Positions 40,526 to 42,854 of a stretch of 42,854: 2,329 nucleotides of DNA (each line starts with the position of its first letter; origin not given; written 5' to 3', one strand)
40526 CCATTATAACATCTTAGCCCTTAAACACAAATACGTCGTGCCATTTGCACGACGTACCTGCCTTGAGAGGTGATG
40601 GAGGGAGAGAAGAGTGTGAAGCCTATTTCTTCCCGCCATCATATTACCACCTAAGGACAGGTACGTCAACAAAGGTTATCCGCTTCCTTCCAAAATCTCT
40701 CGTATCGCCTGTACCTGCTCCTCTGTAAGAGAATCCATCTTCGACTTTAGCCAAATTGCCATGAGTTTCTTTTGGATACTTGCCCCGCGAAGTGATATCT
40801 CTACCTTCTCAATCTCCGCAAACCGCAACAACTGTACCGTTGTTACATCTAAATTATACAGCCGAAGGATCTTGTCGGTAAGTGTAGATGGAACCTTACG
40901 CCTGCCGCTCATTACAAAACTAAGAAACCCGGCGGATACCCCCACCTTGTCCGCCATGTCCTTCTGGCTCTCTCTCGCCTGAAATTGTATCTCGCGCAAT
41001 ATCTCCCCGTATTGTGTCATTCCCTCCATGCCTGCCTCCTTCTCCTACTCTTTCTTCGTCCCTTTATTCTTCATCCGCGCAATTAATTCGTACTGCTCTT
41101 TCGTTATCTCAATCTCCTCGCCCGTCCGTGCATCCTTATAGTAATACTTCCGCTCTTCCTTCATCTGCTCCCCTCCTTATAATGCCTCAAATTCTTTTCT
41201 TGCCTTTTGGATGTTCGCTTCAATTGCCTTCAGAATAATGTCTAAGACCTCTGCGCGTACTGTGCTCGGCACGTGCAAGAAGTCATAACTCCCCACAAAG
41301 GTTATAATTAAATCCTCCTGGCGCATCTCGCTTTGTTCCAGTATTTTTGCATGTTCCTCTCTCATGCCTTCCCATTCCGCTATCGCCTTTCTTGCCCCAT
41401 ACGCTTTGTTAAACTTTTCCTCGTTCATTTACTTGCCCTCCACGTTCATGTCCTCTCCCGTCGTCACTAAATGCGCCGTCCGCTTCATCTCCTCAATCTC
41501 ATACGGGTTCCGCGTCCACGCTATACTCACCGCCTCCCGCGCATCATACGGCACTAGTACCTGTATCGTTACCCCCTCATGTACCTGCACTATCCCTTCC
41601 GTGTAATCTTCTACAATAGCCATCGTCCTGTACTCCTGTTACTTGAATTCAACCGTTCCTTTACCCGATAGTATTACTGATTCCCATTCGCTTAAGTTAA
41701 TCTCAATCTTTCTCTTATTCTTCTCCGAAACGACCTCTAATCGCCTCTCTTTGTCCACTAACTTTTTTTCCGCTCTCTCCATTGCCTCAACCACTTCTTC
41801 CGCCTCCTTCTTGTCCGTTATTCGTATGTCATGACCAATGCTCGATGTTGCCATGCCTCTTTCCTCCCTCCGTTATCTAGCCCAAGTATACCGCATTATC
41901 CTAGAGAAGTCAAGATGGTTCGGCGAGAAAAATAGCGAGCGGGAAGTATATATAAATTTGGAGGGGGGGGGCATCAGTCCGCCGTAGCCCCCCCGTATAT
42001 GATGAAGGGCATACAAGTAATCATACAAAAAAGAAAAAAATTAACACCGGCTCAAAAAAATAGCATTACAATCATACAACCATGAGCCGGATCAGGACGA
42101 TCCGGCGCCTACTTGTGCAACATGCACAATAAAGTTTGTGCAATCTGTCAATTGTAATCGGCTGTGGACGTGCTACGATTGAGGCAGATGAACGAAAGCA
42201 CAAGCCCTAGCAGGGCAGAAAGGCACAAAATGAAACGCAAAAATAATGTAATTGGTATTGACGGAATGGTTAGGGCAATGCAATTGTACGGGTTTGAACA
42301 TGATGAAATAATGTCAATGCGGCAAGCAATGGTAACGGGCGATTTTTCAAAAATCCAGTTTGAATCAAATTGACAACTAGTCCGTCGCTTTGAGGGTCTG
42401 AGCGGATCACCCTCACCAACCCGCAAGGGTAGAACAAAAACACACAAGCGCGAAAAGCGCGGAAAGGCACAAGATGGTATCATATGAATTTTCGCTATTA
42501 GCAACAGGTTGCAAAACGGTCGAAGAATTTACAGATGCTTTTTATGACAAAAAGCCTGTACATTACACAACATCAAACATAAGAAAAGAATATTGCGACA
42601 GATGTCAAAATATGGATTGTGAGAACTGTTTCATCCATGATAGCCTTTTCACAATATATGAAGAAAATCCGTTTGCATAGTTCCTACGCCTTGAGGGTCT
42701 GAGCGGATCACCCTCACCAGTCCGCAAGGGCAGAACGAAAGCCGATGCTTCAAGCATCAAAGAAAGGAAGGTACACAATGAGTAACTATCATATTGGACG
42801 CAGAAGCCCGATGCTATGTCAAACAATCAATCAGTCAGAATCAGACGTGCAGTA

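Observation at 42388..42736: Conserved two-hairpin RNA module (GNRA tetraloop, compensatory changes) repeated between early genes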

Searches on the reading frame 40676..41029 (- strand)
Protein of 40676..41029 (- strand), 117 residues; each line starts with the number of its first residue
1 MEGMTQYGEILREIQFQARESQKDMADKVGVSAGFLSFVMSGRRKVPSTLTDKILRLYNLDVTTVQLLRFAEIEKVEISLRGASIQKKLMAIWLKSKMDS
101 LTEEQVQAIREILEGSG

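Call 36: search_protein_families(library=pfam, proteins=[window:40676-41029:-], max_evalue=0.01)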
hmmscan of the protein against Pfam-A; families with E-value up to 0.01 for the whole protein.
window:40676-41029:- (117 aa): 4 families
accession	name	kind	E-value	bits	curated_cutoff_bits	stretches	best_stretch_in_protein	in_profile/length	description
PF13560.12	HTH_31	-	8.9e-06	26.4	27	1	7-66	2-62/64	Helix-turn-helix domain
PF13404.12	HTH_AsnC-type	-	0.00059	20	27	1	9-33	7-31/42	AsnC-type helix-turn-helix domain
PF01381.28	HTH_3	-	0.00063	20.2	23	1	21-62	11-52/55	Helix-turn-helix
PF13412.12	HTH_24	-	0.0057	16.6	21.9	0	9-34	7-32/48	Winged helix-turn-helix DNA-binding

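Call 37: search_protein_families(library=phrogs, proteins=[window:40676-41029:-], max_evalue=0.01)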
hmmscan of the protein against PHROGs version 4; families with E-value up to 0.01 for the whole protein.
window:40676-41029:- (117 aa): 7 families
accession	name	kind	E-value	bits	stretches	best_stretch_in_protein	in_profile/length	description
phrog_8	-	transcription regulation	4.2e-05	24.2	1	17-65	168-215/346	transcriptional regulator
phrog_1124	-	transcription regulation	0.00021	21.9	1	5-60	3-61/177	transcriptional regulator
phrog_3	-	transcription regulation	0.00039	21.3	1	2-94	84-179/430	transcriptional repressor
phrog_7126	-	DNA, RNA and nucleotide metabolism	0.0015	19.4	1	18-105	29-116/120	HTH DNA binding protein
phrog_1468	-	transcription regulation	0.0015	19.1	1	21-45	22-46/67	transcriptional repressor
phrog_2328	-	transcription regulation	0.0054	17.5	1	21-61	30-70/128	transcriptional repressor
phrog_2439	-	transcription regulation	0.0063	16.4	1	4-95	5-88/367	transcriptional regulator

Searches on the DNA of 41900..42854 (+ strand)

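Call 11: search_dna_similar(query=window:41900-42854:+, collection=phages, mode=distant)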
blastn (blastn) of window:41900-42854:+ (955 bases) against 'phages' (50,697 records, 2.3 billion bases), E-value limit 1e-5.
No match.

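Call 50: search_rna_families(source=window, start=42100, end=42854, threshold=evalue, max_evalue=10, show_alignments=4)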
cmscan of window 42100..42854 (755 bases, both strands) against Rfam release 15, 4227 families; matches with E-value up to 10: 3.
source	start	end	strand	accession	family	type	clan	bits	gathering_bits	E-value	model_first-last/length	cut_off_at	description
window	42711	42766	-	RF00273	SNORD59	Gene; snRNA; snoRNA; CD-box;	CL00065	19.8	45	0.35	1-73/73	no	Small nucleolar RNA SNORD59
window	42402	42435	+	RF01331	CRISPR-DR18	Gene; CRISPR;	-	18.7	50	1.8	1-37/37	no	CRISPR RNA direct repeat element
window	42295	42349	+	RF00157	SNORD39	Gene; snRNA; snoRNA; CD-box;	CL00057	16.8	35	1.1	1-80/80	no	Small nucleolar RNA SNORD55/SNORD39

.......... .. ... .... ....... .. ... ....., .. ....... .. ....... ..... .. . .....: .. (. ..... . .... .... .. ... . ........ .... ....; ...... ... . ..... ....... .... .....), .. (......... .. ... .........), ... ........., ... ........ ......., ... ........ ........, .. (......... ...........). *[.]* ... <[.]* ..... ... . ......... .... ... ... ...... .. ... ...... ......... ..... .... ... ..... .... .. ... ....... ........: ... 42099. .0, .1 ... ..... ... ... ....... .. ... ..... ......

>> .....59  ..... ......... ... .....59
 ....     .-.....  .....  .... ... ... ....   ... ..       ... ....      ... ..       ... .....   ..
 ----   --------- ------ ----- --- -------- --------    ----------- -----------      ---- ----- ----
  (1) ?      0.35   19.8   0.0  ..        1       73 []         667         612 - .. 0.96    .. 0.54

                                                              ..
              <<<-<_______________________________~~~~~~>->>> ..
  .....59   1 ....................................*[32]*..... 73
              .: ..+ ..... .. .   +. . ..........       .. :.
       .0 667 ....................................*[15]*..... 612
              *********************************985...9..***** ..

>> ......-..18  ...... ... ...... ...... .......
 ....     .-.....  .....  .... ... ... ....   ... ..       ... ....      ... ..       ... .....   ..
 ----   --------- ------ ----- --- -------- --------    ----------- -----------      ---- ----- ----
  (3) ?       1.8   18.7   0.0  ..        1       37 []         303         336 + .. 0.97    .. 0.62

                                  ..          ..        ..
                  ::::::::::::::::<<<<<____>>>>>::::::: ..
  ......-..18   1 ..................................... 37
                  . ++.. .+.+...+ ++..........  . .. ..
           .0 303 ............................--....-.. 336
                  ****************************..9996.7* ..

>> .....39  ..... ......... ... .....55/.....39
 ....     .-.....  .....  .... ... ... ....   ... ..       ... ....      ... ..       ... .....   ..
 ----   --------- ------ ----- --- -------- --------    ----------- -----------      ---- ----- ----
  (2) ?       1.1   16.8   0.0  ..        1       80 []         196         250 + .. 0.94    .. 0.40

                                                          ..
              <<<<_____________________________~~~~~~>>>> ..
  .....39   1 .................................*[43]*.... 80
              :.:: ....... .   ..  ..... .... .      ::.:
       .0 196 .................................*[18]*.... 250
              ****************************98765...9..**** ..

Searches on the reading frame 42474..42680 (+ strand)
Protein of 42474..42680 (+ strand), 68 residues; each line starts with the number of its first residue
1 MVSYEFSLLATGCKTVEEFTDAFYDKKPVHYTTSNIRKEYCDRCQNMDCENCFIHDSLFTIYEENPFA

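Call 36: search_protein_families(library=pfam, proteins=[window:42474-42680:+], max_evalue=0.01)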
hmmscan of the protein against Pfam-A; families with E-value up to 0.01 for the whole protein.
window:42474-42680:+ (68 aa): 0 families

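Call 37: search_protein_families(library=phrogs, proteins=[window:42474-42680:+], max_evalue=0.01)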
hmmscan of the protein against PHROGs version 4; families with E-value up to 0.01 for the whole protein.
window:42474-42680:+ (68 aa): 0 families
